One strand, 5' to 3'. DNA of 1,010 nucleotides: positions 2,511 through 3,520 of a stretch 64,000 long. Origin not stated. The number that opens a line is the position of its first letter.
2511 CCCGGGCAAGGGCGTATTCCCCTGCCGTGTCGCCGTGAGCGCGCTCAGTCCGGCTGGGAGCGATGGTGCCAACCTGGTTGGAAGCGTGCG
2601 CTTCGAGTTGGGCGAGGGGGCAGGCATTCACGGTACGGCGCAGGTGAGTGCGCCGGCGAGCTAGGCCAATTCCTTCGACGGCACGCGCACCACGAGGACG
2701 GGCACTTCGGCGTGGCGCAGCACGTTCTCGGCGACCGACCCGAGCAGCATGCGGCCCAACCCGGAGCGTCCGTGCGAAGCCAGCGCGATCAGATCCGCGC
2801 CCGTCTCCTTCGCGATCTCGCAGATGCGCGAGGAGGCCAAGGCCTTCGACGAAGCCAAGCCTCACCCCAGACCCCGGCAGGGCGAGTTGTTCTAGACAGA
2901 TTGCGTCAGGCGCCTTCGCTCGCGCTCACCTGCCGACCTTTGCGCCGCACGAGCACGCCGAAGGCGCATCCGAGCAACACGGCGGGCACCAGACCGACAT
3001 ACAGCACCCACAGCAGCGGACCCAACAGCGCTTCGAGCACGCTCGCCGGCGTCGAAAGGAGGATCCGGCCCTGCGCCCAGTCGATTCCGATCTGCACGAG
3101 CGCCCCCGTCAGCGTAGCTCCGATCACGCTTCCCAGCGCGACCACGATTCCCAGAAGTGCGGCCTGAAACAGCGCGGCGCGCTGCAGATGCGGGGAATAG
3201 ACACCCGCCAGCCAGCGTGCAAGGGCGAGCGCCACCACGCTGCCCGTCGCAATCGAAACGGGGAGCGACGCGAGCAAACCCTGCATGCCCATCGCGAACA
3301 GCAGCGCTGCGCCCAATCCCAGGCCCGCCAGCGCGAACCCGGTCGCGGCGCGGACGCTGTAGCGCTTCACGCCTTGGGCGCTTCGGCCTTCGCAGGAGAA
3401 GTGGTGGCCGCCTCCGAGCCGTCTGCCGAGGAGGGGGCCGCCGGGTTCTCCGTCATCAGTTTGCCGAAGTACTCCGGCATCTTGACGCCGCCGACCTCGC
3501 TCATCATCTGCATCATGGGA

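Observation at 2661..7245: About 175-bp direct repeats (usp 3' end) bracketing the 4.4-kb flotillin/NfeD block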

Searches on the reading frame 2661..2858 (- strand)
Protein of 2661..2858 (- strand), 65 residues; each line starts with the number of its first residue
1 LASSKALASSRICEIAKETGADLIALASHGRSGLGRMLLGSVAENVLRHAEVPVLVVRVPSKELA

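Call 5: search_protein_families(library=pfam, proteins=[window:2661-2858:-], max_evalue=0.01)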
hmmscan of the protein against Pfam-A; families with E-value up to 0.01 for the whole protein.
window:2661-2858:- (65 aa): 1 family
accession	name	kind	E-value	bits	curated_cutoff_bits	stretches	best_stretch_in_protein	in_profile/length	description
PF00582.32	Usp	-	5.1e-20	72.9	24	1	10-58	93-141/141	Universal stress protein family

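Call 31: find_homologous_proteins(query=window:2661-2858:-, max_evalue=0.00001)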
Query window:2661-2858:- (65 aa): 9 proteins with E <= 0.00001 among 11 candidates.
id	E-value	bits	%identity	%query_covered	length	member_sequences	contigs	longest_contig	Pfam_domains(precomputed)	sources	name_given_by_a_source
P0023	3.2e-31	123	98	100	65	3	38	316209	PF00582.33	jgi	jgi:nucleotide-binding universal stress UspA family protein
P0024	9.7e-26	105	93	88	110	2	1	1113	PF00582.33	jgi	jgi:nucleotide-binding universal stress UspA family protein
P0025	1.5e-13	67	72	72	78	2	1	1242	PF00582.33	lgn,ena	-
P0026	7.0e-13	65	68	72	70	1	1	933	PF00582.33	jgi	jgi:nucleotide-binding universal stress UspA family protein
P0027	1.1e-12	65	60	88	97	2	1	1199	PF00582.33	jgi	jgi:nucleotide-binding universal stress UspA family protein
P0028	5.3e-12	63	54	94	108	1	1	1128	PF00582.33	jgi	jgi:nucleotide-binding universal stress UspA family protein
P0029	7.2e-12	62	56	85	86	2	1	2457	PF00582.33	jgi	jgi:nucleotide-binding universal stress UspA family protein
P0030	2.3e-10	57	65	75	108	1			PF00582.33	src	-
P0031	1.1e-9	55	65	71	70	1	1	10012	PF00582.33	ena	-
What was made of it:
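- No full-length Usp with copy A's C-terminus turned up, although that search scored only 11 candidates (call 31).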

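Call 70: find_encoding_contigs(protein=P0153, flank=3000, max_places=5)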
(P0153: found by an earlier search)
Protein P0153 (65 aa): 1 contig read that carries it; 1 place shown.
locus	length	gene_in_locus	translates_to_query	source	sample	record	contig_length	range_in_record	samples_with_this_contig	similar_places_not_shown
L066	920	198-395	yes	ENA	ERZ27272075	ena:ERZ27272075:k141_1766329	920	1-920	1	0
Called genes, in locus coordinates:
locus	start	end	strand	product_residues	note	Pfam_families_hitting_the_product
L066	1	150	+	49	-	?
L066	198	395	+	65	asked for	PF00582:Usp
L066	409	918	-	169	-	?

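Call 73: find_encoding_contigs(protein=P0152, flank=7000, max_places=3)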
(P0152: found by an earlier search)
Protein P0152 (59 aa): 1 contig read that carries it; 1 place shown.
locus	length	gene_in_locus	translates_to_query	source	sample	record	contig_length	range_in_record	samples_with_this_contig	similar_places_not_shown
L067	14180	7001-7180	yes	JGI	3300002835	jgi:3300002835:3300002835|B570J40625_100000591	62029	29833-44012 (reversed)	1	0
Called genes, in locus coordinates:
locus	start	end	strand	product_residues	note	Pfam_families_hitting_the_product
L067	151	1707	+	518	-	PF02369:Big_1 (faint), PF13620:CarboxypepD_reg (faint)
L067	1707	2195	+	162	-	-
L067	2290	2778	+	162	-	PF00582:Usp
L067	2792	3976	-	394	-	-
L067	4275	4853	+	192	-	-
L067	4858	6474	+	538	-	PF01145:Band_7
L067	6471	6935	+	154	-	-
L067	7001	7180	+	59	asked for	PF00582:Usp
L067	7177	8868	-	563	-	PF02784:Orn_Arg_deC_N, PF00278:Orn_DAP_Arg_deC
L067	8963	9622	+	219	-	-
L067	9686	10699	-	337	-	PF04055:Radical_SAM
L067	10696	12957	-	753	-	PF01494:FAD_binding_3, PF00724:Oxidored_FMN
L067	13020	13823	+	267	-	PF02625:XdhC_CoxI, PF13478:XdhC_C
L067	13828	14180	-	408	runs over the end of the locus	-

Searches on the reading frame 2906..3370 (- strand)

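Call 5: search_protein_families(library=pfam, proteins=[window:2906-3370:-], max_evalue=0.01)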
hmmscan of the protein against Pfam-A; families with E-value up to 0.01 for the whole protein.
window:2906-3370:- (154 aa): 0 families

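Call 37: search_protein_families(library=pfam, proteins=[window:2906-3370:-], max_evalue=10)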
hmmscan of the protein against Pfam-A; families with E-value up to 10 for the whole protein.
window:2906-3370:- (154 aa): 2 families
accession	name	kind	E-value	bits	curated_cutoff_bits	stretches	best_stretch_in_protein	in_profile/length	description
PF15940.10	YjcB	-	2.3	8.9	27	1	3-32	32-61/90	Family of unknown function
PF18910.5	DUF5665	-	8.1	7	27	1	70-92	9-31/56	Domain of unknown function (DUF5665)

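Call 58: search_protein_families(library=ncbifam, proteins=[window:2906-3370:-], max_evalue=0.001)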
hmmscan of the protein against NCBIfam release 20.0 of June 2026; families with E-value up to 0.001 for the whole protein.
window:2906-3370:- (154 aa): 0 families
